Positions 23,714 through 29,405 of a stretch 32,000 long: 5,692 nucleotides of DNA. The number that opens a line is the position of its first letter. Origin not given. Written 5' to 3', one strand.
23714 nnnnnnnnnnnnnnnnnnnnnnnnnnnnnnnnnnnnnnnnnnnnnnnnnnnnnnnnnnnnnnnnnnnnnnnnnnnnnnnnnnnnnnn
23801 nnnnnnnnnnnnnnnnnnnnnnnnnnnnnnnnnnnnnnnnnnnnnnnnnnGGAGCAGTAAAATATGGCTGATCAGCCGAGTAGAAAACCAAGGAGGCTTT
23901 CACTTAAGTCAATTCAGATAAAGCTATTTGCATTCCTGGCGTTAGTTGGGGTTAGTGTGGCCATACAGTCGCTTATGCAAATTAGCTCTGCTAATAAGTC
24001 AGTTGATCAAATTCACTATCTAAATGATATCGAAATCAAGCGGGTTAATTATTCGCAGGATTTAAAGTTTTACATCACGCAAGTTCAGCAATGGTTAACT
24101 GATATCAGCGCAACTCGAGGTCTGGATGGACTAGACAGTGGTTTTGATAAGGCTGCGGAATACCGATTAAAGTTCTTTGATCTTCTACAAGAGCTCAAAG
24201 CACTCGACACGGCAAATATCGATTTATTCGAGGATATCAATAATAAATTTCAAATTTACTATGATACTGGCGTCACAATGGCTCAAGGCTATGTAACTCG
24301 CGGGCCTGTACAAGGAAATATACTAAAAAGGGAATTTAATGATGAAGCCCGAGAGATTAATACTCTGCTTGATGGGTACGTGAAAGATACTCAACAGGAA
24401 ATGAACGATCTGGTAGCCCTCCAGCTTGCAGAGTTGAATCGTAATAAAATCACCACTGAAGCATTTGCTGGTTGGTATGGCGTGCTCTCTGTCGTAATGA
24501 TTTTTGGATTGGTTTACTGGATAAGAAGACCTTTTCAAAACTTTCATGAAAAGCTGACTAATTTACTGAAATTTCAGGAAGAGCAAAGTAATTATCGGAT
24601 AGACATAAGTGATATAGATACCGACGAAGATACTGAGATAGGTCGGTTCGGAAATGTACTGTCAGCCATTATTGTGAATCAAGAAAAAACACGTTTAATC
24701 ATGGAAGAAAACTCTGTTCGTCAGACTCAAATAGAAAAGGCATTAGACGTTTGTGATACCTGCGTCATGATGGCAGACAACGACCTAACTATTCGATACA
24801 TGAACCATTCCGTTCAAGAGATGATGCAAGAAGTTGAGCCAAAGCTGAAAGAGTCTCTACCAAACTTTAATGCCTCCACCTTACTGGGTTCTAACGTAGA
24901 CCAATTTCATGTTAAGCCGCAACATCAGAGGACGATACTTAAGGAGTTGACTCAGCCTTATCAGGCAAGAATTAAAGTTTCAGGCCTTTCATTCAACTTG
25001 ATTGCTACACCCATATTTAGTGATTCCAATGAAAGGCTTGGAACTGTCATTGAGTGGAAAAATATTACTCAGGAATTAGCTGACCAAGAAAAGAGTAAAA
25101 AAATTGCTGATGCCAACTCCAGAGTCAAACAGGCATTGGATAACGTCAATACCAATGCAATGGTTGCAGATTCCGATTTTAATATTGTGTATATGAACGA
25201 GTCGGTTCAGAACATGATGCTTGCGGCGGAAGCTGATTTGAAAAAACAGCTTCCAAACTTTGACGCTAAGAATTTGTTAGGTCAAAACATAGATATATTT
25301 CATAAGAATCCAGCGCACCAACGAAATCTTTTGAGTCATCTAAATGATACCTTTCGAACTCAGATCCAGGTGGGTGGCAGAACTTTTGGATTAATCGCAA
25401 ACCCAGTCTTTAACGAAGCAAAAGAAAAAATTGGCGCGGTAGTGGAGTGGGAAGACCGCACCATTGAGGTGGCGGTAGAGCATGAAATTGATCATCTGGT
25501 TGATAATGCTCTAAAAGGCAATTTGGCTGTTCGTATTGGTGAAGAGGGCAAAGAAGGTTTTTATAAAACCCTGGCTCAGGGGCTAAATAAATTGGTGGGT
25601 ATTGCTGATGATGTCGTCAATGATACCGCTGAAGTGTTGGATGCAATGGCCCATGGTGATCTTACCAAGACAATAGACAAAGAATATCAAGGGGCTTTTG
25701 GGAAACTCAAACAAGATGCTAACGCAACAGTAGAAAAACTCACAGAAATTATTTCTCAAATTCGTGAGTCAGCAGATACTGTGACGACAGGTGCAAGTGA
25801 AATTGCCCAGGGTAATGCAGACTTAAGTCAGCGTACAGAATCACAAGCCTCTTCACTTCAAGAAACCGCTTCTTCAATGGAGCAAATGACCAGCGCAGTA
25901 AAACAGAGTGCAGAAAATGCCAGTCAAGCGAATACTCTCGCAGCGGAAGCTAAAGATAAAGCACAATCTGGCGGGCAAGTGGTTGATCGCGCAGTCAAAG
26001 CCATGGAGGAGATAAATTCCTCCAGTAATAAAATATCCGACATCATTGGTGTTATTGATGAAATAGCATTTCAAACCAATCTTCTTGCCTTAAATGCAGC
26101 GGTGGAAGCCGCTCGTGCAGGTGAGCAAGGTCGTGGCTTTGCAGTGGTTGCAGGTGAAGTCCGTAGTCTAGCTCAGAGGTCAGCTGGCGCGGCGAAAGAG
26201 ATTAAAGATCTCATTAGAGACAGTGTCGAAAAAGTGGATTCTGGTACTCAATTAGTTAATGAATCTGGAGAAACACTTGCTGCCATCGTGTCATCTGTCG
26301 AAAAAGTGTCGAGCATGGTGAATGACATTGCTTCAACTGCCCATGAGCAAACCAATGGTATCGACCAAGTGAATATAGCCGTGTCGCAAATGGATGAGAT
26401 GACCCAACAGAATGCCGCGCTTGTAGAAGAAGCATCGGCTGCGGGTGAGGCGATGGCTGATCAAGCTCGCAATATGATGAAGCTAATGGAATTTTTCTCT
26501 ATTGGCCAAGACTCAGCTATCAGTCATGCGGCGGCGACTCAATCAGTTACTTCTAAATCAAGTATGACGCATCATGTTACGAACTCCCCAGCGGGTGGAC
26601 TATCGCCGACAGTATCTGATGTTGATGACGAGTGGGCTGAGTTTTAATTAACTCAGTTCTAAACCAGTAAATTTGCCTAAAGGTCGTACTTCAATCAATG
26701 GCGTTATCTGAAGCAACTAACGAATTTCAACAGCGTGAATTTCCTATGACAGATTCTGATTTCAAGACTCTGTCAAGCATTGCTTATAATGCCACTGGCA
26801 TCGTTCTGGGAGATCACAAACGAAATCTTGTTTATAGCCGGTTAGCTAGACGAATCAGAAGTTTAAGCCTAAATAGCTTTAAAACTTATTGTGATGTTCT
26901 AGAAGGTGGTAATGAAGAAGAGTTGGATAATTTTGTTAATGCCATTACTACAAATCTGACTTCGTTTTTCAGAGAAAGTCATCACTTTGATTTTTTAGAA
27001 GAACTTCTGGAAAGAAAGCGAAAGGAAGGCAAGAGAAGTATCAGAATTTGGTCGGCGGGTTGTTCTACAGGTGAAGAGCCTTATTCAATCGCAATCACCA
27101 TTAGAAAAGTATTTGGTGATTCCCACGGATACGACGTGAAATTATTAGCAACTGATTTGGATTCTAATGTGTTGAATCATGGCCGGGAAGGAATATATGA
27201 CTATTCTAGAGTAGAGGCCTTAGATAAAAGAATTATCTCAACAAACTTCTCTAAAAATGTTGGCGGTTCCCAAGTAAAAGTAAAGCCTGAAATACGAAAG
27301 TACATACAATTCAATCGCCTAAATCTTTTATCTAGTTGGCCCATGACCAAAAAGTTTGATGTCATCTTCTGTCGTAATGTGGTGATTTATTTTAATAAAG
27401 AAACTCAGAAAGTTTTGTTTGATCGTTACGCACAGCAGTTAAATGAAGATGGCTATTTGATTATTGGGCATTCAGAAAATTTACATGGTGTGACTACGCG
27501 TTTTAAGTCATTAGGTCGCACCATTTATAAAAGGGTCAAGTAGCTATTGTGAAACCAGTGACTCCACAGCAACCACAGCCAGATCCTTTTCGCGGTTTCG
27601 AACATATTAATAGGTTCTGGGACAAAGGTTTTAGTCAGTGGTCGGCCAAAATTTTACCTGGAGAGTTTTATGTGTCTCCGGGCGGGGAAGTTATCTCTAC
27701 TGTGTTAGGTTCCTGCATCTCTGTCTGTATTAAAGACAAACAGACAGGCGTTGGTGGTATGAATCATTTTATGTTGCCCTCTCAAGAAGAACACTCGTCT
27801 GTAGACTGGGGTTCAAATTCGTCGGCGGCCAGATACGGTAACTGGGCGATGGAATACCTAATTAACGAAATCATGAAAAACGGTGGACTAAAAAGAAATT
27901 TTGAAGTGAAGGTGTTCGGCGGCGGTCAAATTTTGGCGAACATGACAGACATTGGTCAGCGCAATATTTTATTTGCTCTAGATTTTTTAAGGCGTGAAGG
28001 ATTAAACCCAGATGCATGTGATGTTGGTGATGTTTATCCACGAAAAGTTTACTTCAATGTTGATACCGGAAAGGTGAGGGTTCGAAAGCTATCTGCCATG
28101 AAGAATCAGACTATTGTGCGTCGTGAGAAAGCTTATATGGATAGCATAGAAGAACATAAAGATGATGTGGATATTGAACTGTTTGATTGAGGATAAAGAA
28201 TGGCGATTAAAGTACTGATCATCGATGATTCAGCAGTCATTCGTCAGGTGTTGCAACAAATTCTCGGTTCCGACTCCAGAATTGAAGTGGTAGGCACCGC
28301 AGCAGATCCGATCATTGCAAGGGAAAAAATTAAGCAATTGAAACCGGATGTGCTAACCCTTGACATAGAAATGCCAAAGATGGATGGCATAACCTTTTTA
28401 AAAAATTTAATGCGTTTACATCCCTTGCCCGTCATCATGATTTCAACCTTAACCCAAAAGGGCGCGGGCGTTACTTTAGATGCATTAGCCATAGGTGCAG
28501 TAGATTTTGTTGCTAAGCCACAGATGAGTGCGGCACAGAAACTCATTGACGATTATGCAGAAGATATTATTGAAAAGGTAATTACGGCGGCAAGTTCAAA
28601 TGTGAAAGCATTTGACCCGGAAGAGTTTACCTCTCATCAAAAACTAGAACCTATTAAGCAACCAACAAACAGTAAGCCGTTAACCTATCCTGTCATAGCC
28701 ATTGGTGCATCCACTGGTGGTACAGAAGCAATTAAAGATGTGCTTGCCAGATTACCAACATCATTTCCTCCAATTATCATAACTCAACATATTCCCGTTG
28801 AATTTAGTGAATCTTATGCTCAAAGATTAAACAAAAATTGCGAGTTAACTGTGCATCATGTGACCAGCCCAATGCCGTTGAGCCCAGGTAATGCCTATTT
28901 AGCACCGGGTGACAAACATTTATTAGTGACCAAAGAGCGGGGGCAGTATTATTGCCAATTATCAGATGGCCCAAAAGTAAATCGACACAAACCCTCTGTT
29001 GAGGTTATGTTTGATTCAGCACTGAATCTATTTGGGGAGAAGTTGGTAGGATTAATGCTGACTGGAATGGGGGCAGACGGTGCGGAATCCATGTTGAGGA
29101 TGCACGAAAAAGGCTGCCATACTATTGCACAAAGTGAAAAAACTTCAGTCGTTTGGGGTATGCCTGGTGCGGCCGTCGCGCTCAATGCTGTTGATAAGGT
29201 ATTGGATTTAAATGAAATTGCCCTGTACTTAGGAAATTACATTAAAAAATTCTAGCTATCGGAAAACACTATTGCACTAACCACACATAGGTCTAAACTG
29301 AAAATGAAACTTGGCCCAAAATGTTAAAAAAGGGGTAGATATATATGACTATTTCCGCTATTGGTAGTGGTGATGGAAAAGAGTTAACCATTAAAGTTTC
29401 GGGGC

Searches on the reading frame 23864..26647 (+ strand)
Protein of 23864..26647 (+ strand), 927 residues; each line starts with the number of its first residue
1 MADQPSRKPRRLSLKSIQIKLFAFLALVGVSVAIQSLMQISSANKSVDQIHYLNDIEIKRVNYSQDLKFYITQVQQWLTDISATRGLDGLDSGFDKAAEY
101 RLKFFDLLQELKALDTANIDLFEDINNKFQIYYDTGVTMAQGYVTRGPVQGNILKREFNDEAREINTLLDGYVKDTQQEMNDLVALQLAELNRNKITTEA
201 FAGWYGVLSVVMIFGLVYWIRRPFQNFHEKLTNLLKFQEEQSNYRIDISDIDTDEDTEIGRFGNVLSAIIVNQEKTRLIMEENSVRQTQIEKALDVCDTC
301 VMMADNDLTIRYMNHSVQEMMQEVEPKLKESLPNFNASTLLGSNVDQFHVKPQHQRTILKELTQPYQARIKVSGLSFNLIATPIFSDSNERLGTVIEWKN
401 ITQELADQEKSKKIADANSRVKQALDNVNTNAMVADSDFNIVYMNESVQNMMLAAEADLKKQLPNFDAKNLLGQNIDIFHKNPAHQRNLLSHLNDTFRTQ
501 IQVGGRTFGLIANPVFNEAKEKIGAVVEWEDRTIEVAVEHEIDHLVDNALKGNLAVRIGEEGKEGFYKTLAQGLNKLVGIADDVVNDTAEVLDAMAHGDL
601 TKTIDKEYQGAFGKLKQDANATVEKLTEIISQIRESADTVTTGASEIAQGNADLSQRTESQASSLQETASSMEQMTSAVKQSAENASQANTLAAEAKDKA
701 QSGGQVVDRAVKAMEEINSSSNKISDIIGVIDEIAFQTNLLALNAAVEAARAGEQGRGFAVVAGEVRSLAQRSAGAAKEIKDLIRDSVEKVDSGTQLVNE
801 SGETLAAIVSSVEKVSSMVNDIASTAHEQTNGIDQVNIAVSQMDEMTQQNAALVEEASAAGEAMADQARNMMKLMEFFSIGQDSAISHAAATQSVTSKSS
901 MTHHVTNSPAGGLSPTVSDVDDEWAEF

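Call 3: search_protein_families(library=pfam, proteins=[window:23864-26647:+])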
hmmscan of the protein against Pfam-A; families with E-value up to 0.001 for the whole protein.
window:23864-26647:+ (927 aa): 4 families
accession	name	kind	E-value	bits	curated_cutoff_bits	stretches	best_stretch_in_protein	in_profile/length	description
PF00015.26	MCPsignal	-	3.3e-56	190.3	34.6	1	692-847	3-172/172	Methyl-accepting chemotaxis protein (MCP) signalling domain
PF18947.5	HAMP_2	-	7.9e-11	42.2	24.3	1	564-624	3-63/67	HAMP domain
PF13188.13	PAS_8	-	2.3e-06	27.7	21.8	0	289-340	2-55/65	PAS domain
PF13426.13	PAS_9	-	0.00061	20.5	27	0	433-494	4-54/103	PAS domain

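Call 26: search_protein_families(library=ncbifam, proteins=[window:23864-26647:+], max_evalue=0.00001)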
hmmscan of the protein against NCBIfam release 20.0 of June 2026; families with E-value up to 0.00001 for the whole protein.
window:23864-26647:+ (927 aa): 7 families
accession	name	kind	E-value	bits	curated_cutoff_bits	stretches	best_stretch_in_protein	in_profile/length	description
NF041847.1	transduc_aer2_vibrio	equivalog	1.3e-190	635.5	1200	2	384-927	264-804/804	aerotaxis transducer Aer2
NF047851.1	MCPCitTducer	equivalog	3.1e-103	346.7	900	1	586-901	222-537/553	methyl-accepting chemotaxis citrate transducer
NF011615.0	PRK15041.1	equivalog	3.6e-101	339.5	947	1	580-905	214-544/554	methyl-accepting chemotaxis protein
NF011622.0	PRK15048.1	equivalog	1.4e-99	334.8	900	1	593-899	228-534/553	methyl-accepting chemotaxis protein II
NF007309.0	PRK09793.1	equivalog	1.5e-87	294.8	903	1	592-894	225-527/533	methyl-accepting chemotaxis protein IV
NF058645.1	MCPCtpMPsAe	equivalog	3.3e-34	118.6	900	1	591-879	239-557/558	methyl-accepting chemotaxis protein CtpM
NF050802.1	AspChtxCcaA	equivalog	1.5e-21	76.4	1300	1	517-815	398-663/700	aspartate chemotaxis receptor CcaA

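Call 27: search_solved_structures(query=window:23864-26647:+, max_evalue=0.00001)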
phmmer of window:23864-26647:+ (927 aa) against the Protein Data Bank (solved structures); distinct sequences matched with E-value up to 0.00001: 16.
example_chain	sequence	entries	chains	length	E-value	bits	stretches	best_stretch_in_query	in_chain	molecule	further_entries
6s1k_E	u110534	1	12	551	5e-87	296.5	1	591-897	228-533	Methyl-accepting chemotaxis protein I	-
8c5v_I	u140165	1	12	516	3.5e-86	293.7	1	590-875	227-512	Methyl-accepting chemotaxis protein I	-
3zx6_A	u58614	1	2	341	2.7e-84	287.5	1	589-887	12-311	HAMP, METHYL-ACCEPTING CHEMOTAXIS PROTEIN I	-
1qu7_A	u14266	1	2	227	6e-73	249.9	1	657-882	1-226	METHYL-ACCEPTING CHEMOTAXIS PROTEIN I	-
3vol_A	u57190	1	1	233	2.3e-66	228.2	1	419-628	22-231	Aerotaxis transducer Aer2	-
31cj_A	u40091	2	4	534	1.2e-48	169.5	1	629-864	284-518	Aerotaxis receptor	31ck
4hi4_A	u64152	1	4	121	1.2e-39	139.8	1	419-534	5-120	Aerotaxis transducer Aer2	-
2ch7_A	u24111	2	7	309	3.9e-23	85.2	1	619-861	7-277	METHYL-ACCEPTING CHEMOTAXIS PROTEIN | Methyl-accepting chemotaxis protein 2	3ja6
2ch7_B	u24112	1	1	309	1.8e-22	83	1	619-861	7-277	METHYL-ACCEPTING CHEMOTAXIS PROTEIN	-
3ja6_H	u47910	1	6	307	1.9e-22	82.9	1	623-860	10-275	Methyl-accepting chemotaxis protein 2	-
6s18_A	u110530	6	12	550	5.5e-17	64.9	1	595-877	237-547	Aromatic acid chemoreceptor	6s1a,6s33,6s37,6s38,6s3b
6ceq_A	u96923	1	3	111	5.4e-16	61.6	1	426-528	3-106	Methyl-accepting chemotaxis protein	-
3g6b_A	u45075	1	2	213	9.7e-13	50.8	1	673-843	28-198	Methyl-accepting chemotaxis protein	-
3g67_A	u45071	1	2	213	2.9e-12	49.2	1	673-842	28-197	Methyl-accepting chemotaxis protein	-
4jpb_B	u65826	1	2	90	3.6e-11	45.6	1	722-790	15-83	Methyl-accepting chemotaxis protein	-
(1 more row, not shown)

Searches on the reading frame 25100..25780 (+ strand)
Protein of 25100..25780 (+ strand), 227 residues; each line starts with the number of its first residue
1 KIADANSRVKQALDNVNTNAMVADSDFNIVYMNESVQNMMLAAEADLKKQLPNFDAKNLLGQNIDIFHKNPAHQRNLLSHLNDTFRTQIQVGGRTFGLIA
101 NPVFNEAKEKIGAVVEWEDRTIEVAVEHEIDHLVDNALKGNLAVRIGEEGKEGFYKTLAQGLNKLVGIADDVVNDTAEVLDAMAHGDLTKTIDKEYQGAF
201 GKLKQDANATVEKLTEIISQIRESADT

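Call 56: search_solved_structures(query=window:25100-25780:+, max_evalue=1e-10, show_alignments=2)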
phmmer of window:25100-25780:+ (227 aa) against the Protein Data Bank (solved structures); distinct sequences matched with E-value up to 1e-10: 3.
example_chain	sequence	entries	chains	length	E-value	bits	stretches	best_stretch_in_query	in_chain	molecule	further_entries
3vol_A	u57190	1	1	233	7.6e-68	231.9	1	7-216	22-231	Aerotaxis transducer Aer2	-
4hi4_A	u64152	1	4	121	6.6e-41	143.9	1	7-122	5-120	Aerotaxis transducer Aer2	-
6ceq_A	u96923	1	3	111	1.1e-16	64.8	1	13-118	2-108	Methyl-accepting chemotaxis protein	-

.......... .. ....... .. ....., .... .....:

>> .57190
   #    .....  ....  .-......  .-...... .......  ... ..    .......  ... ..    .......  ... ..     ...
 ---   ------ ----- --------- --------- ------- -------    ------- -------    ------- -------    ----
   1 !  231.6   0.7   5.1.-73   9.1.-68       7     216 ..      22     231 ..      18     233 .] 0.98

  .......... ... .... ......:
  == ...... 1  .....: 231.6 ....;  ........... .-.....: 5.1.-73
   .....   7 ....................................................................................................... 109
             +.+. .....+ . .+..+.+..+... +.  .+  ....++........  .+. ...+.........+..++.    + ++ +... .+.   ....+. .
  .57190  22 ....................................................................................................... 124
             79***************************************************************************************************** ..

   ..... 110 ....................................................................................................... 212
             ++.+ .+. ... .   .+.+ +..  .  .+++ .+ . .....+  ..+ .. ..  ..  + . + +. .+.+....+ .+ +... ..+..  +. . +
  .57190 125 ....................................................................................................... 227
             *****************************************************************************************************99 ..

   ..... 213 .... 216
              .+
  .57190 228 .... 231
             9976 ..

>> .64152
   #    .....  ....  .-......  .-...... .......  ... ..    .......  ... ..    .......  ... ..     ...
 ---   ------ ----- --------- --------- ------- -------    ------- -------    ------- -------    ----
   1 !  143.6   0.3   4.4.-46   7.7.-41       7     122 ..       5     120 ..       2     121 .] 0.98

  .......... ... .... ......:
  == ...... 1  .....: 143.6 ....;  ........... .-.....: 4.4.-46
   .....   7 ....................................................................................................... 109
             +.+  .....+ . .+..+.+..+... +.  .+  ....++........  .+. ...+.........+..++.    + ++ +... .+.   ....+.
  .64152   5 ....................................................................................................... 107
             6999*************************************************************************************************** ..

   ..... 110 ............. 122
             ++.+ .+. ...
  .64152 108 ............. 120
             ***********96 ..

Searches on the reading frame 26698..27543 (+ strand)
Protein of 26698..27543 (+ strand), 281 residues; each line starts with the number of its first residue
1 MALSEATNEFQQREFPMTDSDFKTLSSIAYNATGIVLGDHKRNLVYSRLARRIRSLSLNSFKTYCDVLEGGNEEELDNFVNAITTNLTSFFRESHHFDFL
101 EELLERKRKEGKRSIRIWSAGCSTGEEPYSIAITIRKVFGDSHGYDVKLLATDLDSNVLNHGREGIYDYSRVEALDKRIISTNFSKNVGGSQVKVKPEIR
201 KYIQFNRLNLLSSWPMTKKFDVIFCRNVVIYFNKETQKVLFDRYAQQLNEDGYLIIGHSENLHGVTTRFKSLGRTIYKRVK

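Call 3: search_protein_families(library=pfam, proteins=[window:26698-27543:+])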
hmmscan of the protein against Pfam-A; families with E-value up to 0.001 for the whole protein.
window:26698-27543:+ (281 aa): 2 families
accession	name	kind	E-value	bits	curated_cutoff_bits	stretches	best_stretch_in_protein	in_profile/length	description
PF01739.24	CheR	-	5.6e-63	212.3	27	1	86-276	1-193/195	CheR methyltransferase, SAM binding domain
PF03705.20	CheR_N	-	2.4e-14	53.2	27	1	21-69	2-50/53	CheR methyltransferase, all-alpha domain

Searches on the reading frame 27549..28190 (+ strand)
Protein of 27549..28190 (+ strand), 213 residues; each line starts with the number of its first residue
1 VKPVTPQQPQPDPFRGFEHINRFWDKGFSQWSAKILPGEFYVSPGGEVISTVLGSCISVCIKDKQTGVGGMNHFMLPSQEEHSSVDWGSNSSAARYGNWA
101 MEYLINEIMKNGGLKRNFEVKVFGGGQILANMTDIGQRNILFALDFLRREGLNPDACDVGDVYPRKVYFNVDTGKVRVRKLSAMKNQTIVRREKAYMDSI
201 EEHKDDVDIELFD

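Call 3: search_protein_families(library=pfam, proteins=[window:27549-28190:+])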
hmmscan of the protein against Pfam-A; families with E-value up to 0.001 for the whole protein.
window:27549-28190:+ (213 aa): 1 family
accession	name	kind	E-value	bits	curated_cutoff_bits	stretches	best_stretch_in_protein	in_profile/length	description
PF03975.18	CheD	-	4.5e-28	98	25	1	75-180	1-108/108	CheD chemotactic sensory transduction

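Call 26: search_protein_families(library=ncbifam, proteins=[window:27549-28190:+], max_evalue=0.00001)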
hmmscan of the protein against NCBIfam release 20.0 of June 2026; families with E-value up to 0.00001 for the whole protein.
window:27549-28190:+ (213 aa): 9 families
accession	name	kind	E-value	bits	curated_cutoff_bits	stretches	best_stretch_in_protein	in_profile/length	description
NF010013.0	PRK13487.1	equivalog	9.1e-70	234.2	223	1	15-212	8-201/201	chemoreceptor glutamine deamidase CheD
NF010014.0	PRK13489.1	equivalog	3e-54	184.7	290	1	21-203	9-189/238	chemoreceptor glutamine deamidase CheD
NF010016.0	PRK13493.1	equivalog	2.5e-44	151.7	369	1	21-212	32-226/227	chemoreceptor glutamine deamidase CheD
NF010019.0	PRK13497.1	equivalog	4.5e-34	117.8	313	1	34-197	11-171/184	chemoreceptor glutamine deamidase CheD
NF041119.1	CheD_Thtga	equivalog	1.2e-28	100.5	240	1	38-186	8-154/160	chemoreceptor glutamine deamidase/glutamate methylesterase CheD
NF010020.0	PRK13498.1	equivalog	3.5e-26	92.1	236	1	35-181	12-158/168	chemoreceptor glutamine deamidase CheD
NF010018.0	PRK13495.1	equivalog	1.6e-24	86.9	243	1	38-186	9-153/159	chemoreceptor glutamine deamidase CheD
NF010017.0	PRK13494.1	equivalog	2e-21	76.3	285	1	34-178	15-154/163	chemoreceptor glutamine deamidase CheD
NF010015.0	PRK13490.1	equivalog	1.3e-15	57.8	251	1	46-181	20-155/162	chemoreceptor glutamine deamidase CheD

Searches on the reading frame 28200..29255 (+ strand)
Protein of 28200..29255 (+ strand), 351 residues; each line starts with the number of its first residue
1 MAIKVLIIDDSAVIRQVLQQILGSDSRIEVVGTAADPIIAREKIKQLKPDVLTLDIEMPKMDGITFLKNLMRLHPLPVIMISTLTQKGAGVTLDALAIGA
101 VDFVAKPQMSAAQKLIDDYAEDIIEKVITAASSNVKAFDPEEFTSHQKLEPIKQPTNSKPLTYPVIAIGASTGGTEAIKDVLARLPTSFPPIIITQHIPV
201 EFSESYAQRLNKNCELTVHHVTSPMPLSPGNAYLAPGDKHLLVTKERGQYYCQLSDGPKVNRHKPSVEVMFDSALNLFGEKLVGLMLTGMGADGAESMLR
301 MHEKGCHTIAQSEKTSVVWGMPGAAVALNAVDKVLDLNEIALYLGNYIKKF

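Call 3: search_protein_families(library=pfam, proteins=[window:28200-29255:+])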
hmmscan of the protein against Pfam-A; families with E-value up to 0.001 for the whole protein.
window:28200-29255:+ (351 aa): 2 families
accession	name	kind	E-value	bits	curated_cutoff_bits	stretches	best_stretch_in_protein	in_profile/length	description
PF01339.22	CheB_methylest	-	7.2e-59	198.8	24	1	166-342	1-172/174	CheB methylesterase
PF00072.30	Response_reg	-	3.9e-23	82.2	30.2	1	5-108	1-101/111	Response regulator receiver domain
